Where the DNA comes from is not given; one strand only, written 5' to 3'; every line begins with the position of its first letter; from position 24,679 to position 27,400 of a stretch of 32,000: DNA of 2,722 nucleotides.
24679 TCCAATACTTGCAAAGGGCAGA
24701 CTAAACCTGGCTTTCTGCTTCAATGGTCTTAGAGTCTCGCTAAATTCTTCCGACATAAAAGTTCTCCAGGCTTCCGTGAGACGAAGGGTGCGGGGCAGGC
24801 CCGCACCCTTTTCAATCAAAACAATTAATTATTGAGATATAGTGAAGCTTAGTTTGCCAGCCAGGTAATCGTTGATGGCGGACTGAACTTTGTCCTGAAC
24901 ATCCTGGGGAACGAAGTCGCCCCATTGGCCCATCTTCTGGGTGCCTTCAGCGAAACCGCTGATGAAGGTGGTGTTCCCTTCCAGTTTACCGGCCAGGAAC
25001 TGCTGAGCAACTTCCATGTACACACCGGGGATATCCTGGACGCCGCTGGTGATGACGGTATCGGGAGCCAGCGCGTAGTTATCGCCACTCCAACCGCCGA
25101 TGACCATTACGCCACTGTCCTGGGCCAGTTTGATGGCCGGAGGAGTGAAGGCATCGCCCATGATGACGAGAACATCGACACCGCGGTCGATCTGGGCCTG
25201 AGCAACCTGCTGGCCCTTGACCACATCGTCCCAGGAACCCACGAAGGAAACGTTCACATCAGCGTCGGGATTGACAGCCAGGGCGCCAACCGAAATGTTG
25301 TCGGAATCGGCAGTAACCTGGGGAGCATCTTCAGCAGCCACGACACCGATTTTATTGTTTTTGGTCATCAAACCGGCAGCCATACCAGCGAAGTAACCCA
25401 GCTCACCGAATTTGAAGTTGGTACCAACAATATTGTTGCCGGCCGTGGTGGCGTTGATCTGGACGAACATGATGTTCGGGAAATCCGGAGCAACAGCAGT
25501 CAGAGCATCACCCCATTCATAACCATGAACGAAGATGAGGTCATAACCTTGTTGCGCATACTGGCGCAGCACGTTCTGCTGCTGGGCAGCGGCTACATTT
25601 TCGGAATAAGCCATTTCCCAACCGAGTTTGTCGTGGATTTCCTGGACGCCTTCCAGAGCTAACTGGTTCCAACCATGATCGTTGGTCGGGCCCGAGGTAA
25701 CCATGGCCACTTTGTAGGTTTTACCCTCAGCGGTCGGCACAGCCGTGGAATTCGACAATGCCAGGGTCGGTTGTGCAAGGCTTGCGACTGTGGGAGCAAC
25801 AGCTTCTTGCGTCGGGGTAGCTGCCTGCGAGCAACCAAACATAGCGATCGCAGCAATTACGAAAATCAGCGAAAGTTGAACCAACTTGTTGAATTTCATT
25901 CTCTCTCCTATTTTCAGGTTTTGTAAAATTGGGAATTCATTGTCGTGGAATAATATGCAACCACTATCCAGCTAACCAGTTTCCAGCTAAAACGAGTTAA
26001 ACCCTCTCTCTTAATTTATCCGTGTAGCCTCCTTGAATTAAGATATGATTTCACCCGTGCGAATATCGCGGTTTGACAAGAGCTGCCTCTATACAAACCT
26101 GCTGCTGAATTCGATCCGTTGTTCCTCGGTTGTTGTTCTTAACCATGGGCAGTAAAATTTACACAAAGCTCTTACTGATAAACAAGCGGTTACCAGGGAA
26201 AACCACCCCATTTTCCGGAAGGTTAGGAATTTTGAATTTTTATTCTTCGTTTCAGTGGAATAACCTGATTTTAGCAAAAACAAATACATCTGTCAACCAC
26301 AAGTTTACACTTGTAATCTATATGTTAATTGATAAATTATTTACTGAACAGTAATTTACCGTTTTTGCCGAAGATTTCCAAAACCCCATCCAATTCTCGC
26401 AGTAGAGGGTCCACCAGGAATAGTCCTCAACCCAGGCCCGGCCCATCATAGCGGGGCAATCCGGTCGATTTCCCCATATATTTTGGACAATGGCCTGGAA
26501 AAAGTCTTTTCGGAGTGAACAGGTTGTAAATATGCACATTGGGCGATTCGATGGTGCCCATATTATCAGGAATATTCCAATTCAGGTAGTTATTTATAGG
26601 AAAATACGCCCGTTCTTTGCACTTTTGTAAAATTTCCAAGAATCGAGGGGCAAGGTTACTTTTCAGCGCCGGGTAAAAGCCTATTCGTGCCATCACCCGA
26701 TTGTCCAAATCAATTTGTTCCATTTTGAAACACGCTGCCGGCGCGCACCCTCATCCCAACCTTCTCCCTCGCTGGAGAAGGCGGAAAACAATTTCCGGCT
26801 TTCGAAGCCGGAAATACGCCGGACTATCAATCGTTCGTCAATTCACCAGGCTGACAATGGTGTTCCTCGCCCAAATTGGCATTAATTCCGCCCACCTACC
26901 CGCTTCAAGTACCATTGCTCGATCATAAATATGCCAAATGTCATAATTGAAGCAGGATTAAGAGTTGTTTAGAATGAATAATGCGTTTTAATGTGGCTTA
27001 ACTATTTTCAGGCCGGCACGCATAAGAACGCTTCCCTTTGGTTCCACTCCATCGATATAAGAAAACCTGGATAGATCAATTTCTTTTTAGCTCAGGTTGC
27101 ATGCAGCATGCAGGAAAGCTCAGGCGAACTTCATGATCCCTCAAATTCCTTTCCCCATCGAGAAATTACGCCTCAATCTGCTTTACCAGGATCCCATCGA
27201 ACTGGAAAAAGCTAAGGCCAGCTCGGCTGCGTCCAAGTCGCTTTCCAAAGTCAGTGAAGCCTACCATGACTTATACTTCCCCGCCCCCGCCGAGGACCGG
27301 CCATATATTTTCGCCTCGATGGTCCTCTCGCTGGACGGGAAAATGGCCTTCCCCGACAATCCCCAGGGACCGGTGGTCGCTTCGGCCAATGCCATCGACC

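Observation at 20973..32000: Divergent BMP-type uptake operon and GntR-controlled enzyme set: candidate undescribed N-heterocycle catabolic or salvage locus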

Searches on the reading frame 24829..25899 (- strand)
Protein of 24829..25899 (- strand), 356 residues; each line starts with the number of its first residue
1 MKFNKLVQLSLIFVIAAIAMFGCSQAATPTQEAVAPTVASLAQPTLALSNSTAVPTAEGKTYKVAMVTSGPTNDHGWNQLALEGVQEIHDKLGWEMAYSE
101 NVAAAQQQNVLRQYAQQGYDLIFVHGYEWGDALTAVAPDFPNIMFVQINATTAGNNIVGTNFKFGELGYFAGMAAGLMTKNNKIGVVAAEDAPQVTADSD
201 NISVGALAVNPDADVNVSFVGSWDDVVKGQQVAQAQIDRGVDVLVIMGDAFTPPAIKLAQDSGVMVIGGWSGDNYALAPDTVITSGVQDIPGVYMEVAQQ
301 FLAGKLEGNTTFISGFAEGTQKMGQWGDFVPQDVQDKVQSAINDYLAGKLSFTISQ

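Call 3: search_protein_families(library=pfam, proteins=[window:24829-25899:-], max_evalue=0.01)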
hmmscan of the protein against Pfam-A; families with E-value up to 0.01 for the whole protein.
window:24829-25899:- (356 aa): 1 family
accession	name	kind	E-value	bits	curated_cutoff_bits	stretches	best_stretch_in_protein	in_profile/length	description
PF02608.20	Bmp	-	3.4e-53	181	24.1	1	63-334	3-271/301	ABC transporter substrate-binding protein PnrA-like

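Call 8: search_protein_families(library=ncbifam, proteins=[window:24829-25899:-], max_evalue=0.001)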
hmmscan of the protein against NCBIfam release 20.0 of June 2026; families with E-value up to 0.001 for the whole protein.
window:24829-25899:- (356 aa): 1 family
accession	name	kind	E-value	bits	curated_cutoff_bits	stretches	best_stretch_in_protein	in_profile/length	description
NF047927.1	ABC_BMP_B6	equivalog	3.2e-27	95.5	400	1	63-352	4-299/314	putative B6 ABC transporter substrate-binding protein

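Call 44: search_solved_structures(query=window:24829-25899:-, max_evalue=0.00001)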
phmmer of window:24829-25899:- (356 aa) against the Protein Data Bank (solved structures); distinct sequences matched with E-value up to 0.00001: 14.
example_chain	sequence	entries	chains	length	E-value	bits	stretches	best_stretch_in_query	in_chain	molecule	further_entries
2hqb_A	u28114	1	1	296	1.4e-40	142.6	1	64-346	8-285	Transcriptional activator of comK gene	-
3s99_A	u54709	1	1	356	5.9e-31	111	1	58-339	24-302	Basic membrane lipoprotein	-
4p98_A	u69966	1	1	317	4.8e-28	101.4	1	59-349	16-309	Extracellular solute-binding protein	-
6pi5_A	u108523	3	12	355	8.4e-28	100.6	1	61-339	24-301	Atrazine periplasmic binding protein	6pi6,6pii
7x0r_A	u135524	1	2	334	8.4e-27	97.3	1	49-351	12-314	Lbp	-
9q1u_A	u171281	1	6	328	1.3e-19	73.6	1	62-319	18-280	Basic membrane protein A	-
6yab_AAA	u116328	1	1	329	1.1e-15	60.8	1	65-245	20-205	Lipoprotein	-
6yab_DDD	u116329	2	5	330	1.1e-15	60.8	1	65-245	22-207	Lipoprotein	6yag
6ya3_C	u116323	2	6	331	1.1e-15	60.8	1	65-245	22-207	Lipoprotein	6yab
6y9u_A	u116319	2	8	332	1.1e-15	60.8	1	65-245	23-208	Lipoprotein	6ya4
4iil_A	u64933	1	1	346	3.5e-11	46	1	108-323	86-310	Membrane lipoprotein TpN38(b)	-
4pev_A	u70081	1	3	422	4.1e-11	45.7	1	44-318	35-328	Membrane lipoprotein family protein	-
2fqw_A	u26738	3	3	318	1.9e-10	43.5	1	58-262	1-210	Membrane lipoprotein tmpC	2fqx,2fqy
6shu_A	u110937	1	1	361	3.2e-10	42.8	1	57-318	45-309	Basic membrane protein D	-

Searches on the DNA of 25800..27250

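Call 53: search_rna_families(source=window, start=25800, end=27250, threshold=evalue, max_evalue=5)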
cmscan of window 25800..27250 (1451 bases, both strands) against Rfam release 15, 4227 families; matches with E-value up to 5: 4.
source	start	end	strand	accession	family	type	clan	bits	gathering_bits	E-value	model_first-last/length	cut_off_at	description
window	26180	26290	+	RF00303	snoR86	Gene; snRNA; snoRNA; HACA-box;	-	17.7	40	2.6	1-123/123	no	Small nucleolar RNA snoR86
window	26881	26979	-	RF00451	MIR395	Gene; miRNA;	-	16.7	56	3.2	1-104/104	no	mir-395 microRNA precursor family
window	26243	26423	-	RF01807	GIR1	Gene; ribozyme;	-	14.7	100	1.3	1-201/201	no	GIR1 branching ribozyme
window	27118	27175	-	RF01121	sR38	Gene; snRNA; snoRNA; CD-box;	-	13.8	50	2.6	1-59/59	no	Small nucleolar RNA sR38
